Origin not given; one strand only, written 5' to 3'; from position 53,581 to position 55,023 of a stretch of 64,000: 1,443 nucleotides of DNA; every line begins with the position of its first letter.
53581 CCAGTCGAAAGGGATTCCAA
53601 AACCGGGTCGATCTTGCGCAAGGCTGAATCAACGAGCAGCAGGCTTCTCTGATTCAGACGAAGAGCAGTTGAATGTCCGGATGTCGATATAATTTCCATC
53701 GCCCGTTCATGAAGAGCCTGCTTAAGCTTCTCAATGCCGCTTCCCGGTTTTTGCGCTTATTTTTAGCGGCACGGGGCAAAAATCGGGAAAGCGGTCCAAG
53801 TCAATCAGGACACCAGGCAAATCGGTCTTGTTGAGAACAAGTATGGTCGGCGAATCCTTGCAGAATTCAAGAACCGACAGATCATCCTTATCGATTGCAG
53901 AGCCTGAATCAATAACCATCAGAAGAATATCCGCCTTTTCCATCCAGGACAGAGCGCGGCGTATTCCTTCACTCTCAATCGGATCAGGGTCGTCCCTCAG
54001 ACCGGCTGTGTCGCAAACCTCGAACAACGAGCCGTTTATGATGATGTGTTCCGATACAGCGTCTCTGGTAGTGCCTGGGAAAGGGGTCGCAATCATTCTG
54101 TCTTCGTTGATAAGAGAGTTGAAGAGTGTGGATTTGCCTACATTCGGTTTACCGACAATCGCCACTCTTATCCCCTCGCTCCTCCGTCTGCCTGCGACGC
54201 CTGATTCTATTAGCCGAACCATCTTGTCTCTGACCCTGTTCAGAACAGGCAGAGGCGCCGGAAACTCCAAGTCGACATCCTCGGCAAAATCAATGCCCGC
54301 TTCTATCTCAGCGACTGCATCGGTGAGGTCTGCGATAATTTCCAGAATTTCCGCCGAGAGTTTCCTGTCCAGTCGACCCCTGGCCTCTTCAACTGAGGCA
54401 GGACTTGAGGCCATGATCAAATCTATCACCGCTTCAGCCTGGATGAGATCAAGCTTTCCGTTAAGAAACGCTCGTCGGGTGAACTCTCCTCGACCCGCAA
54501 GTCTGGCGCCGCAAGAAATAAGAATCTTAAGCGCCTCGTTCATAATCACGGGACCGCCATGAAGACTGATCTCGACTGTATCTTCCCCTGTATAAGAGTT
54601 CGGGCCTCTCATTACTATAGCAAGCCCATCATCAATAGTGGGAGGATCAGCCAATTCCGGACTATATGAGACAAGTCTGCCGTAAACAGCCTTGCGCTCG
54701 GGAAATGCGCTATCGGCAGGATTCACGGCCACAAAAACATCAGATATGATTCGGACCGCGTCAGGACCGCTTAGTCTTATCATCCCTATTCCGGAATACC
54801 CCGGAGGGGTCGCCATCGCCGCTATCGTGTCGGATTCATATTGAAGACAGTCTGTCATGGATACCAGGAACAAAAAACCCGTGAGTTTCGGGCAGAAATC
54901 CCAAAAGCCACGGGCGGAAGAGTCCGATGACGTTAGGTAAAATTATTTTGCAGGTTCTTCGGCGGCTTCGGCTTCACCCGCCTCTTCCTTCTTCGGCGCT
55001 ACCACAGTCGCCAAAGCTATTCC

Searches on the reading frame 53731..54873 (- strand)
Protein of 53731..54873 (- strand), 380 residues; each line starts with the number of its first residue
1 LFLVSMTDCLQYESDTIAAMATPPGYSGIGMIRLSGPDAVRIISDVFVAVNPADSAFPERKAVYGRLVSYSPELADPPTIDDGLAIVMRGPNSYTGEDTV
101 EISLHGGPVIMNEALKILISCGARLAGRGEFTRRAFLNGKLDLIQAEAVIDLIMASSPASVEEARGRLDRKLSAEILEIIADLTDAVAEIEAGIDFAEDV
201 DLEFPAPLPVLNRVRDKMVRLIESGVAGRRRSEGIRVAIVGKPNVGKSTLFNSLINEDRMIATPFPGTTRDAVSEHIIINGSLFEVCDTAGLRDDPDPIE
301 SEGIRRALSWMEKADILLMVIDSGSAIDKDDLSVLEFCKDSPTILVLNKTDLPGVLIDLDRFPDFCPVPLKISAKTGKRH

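Call 63: search_protein_families(library=pfam, proteins=[window:53731-54873:-], max_evalue=0.00001)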
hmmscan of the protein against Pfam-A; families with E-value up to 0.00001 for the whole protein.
window:53731-54873:- (380 aa): 4 families
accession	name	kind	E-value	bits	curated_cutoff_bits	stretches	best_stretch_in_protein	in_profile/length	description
PF10396.14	TrmE_N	-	4.9e-38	130.4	29.8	1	16-140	1-117/117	GTP-binding protein TrmE N-terminus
PF01926.29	MMR_HSR1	-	4.6e-27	94.8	21.9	1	236-349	1-113/113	50S ribosome-binding GTPase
PF12631.12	MnmE_helical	-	1.8e-16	61.3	40.1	1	143-377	1-121/211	MnmE helical domain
PF02421.24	FeoB_N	-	1e-11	45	27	1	236-352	2-117/156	Ferrous iron transport protein B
